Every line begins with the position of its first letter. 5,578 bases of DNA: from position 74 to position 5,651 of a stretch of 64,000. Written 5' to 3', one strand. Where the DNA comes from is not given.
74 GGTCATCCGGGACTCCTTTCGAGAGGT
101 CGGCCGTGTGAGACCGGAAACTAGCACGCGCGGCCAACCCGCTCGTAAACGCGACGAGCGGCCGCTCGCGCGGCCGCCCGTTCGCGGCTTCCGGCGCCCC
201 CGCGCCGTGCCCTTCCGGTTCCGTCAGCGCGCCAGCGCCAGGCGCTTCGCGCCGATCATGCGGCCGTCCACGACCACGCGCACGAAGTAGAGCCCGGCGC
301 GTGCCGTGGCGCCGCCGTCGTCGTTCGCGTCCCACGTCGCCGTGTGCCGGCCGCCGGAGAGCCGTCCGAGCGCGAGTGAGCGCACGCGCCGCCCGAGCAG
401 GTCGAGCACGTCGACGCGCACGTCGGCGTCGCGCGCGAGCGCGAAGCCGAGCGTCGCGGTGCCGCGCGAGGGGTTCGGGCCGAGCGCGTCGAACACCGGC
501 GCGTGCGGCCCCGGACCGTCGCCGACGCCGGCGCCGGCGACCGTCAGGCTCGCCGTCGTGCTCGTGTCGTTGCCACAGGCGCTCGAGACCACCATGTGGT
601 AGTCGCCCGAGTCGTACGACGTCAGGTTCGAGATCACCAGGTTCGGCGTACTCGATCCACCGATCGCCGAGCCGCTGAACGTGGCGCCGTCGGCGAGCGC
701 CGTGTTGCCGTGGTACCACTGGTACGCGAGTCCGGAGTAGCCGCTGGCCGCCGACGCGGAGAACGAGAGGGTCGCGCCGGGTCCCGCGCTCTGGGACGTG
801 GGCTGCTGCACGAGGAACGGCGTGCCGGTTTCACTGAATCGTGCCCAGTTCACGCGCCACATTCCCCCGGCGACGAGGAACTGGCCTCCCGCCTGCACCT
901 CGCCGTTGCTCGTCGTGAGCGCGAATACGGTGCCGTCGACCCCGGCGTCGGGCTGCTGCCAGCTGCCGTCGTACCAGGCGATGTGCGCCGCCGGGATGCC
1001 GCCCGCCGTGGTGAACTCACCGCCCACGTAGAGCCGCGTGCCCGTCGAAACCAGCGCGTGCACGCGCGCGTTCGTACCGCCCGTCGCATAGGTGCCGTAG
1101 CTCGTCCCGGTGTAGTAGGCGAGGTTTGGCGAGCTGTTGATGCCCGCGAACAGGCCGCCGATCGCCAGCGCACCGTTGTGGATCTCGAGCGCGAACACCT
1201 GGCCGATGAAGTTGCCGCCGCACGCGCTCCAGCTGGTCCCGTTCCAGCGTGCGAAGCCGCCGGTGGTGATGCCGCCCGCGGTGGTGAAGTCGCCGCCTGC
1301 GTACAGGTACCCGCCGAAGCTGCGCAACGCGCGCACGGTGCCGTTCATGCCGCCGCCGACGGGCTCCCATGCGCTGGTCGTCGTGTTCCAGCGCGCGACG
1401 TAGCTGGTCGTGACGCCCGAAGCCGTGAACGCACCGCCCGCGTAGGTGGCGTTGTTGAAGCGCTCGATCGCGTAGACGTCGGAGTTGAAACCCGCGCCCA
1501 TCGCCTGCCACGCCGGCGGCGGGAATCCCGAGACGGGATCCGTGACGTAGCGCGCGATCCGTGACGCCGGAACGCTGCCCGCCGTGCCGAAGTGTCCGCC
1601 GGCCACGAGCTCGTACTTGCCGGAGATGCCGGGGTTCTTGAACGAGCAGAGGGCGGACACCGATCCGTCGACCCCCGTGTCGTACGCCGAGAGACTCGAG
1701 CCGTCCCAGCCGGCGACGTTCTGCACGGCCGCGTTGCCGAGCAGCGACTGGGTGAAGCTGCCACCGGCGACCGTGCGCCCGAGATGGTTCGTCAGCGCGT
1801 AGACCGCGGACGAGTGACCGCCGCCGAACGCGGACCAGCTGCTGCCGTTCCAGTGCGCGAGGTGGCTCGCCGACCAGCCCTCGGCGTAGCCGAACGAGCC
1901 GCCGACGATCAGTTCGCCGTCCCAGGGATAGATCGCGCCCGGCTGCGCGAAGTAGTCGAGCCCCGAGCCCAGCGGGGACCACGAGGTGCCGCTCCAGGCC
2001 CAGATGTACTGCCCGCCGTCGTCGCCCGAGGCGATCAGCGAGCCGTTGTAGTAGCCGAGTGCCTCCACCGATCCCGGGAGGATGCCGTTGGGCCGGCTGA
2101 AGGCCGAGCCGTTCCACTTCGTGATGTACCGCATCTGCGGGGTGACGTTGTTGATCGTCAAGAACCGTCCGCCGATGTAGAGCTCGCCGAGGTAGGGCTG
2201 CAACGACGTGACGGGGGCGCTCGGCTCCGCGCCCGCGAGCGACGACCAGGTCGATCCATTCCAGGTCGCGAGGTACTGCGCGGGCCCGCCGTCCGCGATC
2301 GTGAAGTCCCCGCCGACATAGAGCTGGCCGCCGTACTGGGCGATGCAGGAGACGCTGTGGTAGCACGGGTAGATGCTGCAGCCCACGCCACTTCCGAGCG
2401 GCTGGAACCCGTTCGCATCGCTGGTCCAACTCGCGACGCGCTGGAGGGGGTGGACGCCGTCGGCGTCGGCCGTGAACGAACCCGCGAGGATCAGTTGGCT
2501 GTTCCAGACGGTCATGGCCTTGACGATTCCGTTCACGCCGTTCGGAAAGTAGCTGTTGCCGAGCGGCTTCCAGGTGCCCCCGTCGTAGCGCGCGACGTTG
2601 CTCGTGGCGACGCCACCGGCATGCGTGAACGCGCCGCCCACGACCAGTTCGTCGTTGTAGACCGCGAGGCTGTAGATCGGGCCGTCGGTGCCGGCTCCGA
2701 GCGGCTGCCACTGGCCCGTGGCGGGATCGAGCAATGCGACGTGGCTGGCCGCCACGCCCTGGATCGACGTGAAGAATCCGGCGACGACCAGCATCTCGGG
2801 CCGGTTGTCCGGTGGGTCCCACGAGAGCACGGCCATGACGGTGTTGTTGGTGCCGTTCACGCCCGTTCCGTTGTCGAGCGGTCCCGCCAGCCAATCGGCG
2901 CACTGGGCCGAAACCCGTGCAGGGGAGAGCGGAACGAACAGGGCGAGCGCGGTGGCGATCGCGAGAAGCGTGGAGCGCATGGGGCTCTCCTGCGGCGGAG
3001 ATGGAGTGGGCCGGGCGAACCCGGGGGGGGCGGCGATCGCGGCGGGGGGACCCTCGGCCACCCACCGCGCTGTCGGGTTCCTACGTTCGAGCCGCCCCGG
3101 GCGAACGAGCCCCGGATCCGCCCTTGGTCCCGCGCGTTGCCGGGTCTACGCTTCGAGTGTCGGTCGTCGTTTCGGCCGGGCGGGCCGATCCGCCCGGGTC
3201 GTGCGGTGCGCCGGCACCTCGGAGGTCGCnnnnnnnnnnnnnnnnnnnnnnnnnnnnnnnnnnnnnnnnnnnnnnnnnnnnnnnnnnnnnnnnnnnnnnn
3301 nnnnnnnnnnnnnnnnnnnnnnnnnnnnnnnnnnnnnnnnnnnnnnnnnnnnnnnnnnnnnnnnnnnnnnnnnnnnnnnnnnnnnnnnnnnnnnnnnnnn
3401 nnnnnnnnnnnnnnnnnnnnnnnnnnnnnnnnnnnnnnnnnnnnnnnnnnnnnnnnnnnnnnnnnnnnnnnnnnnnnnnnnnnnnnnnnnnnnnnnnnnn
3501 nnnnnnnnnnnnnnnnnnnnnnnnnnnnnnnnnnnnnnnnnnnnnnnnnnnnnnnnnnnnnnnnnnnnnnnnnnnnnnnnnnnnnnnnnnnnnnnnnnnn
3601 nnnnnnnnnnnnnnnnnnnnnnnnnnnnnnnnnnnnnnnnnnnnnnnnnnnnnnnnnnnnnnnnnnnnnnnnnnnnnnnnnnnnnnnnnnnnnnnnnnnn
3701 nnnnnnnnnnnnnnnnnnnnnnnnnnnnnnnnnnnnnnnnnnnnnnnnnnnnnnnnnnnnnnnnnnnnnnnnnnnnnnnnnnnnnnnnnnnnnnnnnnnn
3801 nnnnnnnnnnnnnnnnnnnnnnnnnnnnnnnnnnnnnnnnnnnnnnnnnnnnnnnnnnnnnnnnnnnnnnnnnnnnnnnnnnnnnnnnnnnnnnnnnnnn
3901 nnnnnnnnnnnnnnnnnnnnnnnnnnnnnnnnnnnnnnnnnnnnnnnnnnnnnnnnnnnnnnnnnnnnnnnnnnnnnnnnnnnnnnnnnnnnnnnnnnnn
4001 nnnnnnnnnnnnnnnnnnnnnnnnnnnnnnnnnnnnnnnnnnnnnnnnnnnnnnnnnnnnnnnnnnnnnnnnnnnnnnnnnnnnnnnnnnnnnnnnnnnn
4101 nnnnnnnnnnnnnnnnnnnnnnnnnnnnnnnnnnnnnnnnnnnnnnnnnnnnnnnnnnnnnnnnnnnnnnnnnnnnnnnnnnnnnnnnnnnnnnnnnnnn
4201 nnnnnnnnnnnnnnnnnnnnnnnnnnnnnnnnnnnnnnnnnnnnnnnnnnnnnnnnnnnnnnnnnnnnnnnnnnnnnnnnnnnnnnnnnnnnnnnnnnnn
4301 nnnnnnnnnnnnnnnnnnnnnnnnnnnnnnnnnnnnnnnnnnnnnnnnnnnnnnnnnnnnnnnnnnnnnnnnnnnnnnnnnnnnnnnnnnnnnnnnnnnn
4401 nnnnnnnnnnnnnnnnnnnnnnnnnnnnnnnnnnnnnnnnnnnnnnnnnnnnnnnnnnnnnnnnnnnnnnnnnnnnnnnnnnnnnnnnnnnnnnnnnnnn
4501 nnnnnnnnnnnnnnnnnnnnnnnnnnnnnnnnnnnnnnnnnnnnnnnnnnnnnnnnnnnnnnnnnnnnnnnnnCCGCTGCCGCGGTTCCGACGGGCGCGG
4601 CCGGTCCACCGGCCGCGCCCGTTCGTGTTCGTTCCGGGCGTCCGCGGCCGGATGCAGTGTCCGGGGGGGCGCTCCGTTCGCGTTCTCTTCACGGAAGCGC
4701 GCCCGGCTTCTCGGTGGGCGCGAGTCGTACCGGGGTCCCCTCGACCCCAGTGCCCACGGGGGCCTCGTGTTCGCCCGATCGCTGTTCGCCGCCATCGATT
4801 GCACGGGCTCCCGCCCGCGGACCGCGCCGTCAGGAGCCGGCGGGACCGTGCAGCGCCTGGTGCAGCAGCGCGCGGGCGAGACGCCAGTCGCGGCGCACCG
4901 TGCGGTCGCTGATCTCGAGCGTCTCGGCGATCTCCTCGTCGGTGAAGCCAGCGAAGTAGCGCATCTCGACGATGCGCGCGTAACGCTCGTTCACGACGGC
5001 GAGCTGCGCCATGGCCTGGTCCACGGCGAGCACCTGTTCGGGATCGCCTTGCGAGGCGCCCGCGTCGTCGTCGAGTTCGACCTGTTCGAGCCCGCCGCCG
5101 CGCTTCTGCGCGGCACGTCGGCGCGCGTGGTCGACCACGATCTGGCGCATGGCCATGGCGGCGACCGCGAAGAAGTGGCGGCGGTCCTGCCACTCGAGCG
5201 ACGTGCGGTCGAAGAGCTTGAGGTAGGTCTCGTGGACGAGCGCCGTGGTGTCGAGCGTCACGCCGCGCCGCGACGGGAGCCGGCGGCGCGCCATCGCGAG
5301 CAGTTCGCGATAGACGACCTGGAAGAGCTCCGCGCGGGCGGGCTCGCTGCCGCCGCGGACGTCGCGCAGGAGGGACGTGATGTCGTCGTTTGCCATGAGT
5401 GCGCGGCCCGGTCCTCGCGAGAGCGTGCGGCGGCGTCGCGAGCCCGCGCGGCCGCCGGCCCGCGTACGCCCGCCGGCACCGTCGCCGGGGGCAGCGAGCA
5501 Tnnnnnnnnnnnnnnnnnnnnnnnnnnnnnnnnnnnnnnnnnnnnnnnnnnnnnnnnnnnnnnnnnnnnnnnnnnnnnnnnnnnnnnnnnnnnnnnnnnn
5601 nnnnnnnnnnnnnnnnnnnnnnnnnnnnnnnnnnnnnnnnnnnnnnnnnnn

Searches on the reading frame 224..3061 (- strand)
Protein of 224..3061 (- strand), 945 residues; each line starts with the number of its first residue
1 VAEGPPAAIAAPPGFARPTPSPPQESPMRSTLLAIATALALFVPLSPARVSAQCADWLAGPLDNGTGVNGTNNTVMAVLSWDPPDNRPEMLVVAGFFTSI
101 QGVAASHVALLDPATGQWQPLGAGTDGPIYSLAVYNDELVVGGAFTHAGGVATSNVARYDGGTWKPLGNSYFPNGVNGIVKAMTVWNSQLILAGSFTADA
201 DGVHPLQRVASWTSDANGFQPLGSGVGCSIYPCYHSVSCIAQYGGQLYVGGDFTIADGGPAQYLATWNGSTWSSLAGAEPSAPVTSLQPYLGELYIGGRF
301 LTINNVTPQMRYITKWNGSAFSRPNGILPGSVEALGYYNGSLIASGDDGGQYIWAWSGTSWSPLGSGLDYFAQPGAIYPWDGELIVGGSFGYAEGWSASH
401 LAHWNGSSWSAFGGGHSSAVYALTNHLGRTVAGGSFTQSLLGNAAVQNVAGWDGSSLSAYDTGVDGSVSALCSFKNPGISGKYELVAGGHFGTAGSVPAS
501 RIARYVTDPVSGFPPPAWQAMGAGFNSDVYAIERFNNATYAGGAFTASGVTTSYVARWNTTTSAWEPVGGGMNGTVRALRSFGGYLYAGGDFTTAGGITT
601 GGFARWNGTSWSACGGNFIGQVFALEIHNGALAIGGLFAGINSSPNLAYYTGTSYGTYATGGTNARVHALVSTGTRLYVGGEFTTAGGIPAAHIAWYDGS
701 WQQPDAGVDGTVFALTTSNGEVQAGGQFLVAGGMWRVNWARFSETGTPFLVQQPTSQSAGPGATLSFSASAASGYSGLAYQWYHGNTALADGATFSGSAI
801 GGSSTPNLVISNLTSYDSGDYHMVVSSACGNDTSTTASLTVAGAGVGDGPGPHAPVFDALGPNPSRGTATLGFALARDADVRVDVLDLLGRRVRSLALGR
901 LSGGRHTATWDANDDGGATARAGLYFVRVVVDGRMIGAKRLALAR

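Call 51: search_protein_families(library=pfam, proteins=[window:224-3061:-], max_evalue=0.001)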
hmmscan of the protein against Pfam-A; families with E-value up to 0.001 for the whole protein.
window:224-3061:- (945 aa): 5 families
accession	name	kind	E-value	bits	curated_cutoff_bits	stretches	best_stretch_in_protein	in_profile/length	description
PF12768.13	Rax2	-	1.1e-27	97.5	28.8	3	88-195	35-143/254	Rax2 C-terminal beta propeller domain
PF17164.10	DUF5122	-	3e-13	50.2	27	0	138-160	5-27/36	Domain of unknown function (DUF5122) beta-propeller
PF13860.13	FlgD_ig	-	5.9e-10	39.4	27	1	867-931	8-75/79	FlgD Ig-like domain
PF07679.22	I-set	-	2.4e-06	27.9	23.7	1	750-841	3-90/90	Immunoglobulin I-set domain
PF13927.12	Ig_3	-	3.1e-06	28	30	1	748-826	2-77/78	Immunoglobulin domain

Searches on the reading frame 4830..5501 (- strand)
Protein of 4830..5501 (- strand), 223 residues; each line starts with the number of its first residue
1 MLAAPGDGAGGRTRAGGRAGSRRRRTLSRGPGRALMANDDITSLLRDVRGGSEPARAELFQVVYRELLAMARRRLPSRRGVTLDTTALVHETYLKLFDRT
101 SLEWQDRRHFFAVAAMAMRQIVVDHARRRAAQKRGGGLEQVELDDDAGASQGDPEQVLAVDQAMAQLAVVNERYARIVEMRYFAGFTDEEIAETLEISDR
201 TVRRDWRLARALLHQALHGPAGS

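Call 52: search_protein_families(library=pfam, proteins=[window:4830-5501:-], max_evalue=0.001)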
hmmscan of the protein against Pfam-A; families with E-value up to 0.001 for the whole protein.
window:4830-5501:- (223 aa): 4 families
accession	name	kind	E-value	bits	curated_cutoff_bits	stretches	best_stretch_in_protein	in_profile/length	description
PF07638.17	Sigma70_ECF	-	2.4e-53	181.2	21.1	1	39-217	2-183/185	ECF sigma factor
PF08281.18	Sigma70_r4_2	-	3.2e-09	36.7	25.7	1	164-212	5-53/54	Sigma-70, region 4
PF04545.22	Sigma70_r4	-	2.4e-07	30.6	24.1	1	167-204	2-39/50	Sigma-70, region 4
PF06530.18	Phage_antitermQ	-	7e-06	26.4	26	1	157-217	50-110/118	Phage antitermination protein Q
